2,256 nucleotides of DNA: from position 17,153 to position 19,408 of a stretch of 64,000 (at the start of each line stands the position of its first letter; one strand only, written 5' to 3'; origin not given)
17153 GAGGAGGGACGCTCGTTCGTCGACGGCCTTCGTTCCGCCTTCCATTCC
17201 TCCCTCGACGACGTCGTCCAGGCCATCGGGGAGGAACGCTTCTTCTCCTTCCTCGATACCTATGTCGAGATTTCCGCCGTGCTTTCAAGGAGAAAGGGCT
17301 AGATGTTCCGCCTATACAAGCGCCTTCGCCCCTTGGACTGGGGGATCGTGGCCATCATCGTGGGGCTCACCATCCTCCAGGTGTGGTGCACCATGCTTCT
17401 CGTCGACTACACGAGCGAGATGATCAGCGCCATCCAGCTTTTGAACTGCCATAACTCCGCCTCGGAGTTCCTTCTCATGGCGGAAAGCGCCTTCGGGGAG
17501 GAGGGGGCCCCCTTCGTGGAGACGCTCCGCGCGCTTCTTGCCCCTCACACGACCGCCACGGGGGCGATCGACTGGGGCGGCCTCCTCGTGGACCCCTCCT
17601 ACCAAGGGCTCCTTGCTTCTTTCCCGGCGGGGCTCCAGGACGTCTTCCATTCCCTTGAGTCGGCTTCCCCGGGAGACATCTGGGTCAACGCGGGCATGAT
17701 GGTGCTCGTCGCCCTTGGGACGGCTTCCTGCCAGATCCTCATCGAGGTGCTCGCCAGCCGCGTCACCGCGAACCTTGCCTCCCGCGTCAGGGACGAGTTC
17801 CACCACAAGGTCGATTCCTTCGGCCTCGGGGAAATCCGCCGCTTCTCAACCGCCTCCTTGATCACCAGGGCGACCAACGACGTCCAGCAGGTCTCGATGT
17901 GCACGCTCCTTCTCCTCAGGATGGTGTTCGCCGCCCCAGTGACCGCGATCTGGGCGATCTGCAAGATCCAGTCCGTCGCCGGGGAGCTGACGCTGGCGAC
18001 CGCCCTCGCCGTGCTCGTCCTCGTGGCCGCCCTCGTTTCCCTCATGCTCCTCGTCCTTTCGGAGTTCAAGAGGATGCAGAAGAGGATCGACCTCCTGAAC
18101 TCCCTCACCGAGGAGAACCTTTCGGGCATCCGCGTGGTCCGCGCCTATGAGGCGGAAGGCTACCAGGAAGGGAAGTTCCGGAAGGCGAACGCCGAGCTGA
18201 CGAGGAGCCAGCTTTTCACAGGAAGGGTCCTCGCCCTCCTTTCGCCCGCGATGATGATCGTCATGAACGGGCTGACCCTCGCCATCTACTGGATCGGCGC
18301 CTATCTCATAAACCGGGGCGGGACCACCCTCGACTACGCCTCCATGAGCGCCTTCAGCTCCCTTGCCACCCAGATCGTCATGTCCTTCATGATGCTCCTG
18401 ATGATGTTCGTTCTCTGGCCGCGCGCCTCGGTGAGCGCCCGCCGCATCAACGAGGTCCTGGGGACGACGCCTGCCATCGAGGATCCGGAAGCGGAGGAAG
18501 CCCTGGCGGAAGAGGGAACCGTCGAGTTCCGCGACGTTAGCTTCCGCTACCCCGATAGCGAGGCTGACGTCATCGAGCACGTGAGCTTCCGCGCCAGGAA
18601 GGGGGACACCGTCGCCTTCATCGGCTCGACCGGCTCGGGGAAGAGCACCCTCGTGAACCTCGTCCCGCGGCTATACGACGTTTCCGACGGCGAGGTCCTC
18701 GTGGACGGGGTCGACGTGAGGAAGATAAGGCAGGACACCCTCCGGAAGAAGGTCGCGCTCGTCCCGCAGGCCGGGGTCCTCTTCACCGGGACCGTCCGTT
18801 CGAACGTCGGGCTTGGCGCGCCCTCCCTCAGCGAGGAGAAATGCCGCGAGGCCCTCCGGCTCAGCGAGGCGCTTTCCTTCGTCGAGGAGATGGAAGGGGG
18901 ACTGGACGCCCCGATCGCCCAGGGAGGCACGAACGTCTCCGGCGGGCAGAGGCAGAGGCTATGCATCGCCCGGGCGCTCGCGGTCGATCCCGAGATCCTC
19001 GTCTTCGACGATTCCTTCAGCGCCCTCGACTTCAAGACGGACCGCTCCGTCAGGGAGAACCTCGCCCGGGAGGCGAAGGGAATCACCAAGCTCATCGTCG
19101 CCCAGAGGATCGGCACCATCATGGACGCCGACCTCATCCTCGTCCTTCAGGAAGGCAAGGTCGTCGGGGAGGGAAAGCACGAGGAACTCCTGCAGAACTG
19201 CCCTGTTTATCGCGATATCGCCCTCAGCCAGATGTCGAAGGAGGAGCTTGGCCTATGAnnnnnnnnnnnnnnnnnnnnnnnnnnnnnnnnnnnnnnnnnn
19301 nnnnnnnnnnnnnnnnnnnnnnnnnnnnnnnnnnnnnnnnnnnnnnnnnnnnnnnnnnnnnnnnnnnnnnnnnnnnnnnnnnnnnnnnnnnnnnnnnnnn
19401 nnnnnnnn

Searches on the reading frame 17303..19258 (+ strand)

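Call 57: search_protein_families(library=ncbifam, proteins=[window:17303-19258:+], max_evalue=0.00001)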
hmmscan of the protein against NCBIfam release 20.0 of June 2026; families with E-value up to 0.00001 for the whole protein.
window:17303-19258:+ (651 aa): 176 families (the best 25 are shown)
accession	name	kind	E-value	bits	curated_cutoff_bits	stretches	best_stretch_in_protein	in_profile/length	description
TIGR02203.1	MsbA_lipidA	equivalog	1.4e-90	304.5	602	1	117-638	47-564/572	lipid A export permease/ATP-binding protein MsbA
TIGR02204.1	MsbA_rel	hypoth_equivalog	1.9e-89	300.9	780.4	1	131-643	66-575/576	ABC transporter, permease/ATP-binding protein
NF045513.1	HepA_fam_ABC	equivalog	2e-83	280.8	725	1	123-632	91-598/610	heterocyst formation ABC transporter subunit HepA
TIGR00958.1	3a01208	subfamily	3.6e-80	270.1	874.6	1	153-638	227-709/711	antigen peptide transporter 2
NF008055.0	PRK10789.1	equivalog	1.1e-79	268.4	845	1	121-641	51-569/590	SmdA family multidrug ABC transporter permease/ATP-binding protein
NF010178.0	PRK13657.1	equivalog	1.5e-78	264.7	733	1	125-643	54-570/588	glucan ABC transporter ATP-binding protein/ permease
TIGR01846.1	type_I_sec_HlyB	subfamily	4.3e-77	260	725.55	1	149-643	205-692/694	type I secretion system permease/ATPase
TIGR03375.1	type_I_sec_LssB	subfamily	2.3e-76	257.5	693.1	1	218-632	278-691/696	type I secretion system permease/ATPase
NF052233.1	CphA_assoc_ABC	equivalog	1.7e-75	254.8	880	1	133-646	241-746/766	cyanophycin metabolism-associated ABC transporter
TIGR03796.1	NHLM_micro_ABC1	equivalog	1.7e-75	254.7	853.3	1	133-638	200-707/710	NHLP family bacteriocin export ABC transporter peptidase/permease/ATPase subunit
TIGR03797.1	NHLM_micro_ABC2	equivalog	1.7e-73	248.3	709.4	1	125-644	174-686/686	NHLP bacteriocin export ABC transporter permease/ATPase subunit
NF008364.0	PRK11160.1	equivalog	1.6e-71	241.6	630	1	154-639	87-571/575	heme ABC transporter ATP-binding protein/permease CydC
NF008381.0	PRK11176.1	equivalog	6.6e-71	239.4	867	1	150-644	88-580/582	lipid A ABC transporter ATP-binding protein/permease MsbA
TIGR02857.1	CydD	equivalog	1.5e-63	215.5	435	1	119-615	36-529/529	thiol reductant ABC exporter subunit CydD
TIGR02868.1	CydC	equivalog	9.7e-63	212.6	329.05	1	159-601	85-528/530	thiol reductant ABC exporter subunit CydC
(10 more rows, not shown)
